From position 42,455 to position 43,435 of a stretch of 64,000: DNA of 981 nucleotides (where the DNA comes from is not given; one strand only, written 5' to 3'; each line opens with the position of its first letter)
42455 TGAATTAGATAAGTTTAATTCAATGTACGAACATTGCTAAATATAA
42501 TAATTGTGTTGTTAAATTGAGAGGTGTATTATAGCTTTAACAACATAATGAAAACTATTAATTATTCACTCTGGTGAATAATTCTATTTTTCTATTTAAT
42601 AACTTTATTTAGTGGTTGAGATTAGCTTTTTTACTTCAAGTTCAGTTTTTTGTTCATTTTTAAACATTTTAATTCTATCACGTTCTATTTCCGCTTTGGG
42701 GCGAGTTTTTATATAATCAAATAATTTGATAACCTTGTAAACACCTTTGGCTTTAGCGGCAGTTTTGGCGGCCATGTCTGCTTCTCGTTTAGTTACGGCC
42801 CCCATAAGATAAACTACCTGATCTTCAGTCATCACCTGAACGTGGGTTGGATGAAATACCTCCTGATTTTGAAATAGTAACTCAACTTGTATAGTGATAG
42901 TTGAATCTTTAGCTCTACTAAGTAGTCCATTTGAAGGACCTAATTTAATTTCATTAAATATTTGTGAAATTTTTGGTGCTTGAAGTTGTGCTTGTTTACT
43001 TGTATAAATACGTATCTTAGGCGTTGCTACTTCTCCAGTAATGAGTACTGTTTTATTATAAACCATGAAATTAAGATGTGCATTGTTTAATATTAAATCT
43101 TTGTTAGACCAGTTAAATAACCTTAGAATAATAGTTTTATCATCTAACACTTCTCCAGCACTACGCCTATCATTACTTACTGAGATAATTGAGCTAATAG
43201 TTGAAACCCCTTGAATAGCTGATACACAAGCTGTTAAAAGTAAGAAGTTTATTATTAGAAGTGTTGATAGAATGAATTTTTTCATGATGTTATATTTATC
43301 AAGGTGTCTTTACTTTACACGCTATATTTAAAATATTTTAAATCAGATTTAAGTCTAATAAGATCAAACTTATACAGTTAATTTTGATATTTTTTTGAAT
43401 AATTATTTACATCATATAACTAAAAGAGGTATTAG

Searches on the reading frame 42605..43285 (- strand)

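Call 25: search_protein_families(library=ncbifam, proteins=[window:42608-43285:-], max_evalue=0.01)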
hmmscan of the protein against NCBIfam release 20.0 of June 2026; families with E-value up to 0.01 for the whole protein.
seq(226 aa): 2 families
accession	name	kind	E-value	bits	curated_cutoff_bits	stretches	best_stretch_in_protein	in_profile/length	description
NF008247.1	PRK11023.1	equivalog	3.3e-33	115.1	184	1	3-193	3-192/192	division/outer membrane stress-associated lipid-binding lipoprotein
NF007858.0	PRK10568.1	equivalog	3.7e-05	23.4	174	1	126-186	59-120/206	molecular chaperone OsmY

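Call 108: search_protein_families(library=pfam, proteins=[window:42605-43285:-], max_evalue=0.001)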
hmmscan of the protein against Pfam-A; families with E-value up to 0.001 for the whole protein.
window:42605-43285:- (226 aa): 1 family
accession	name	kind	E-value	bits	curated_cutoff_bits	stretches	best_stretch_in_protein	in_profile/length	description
PF04972.22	BON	-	2.7e-13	50.4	27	1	127-191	2-67/69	BON domain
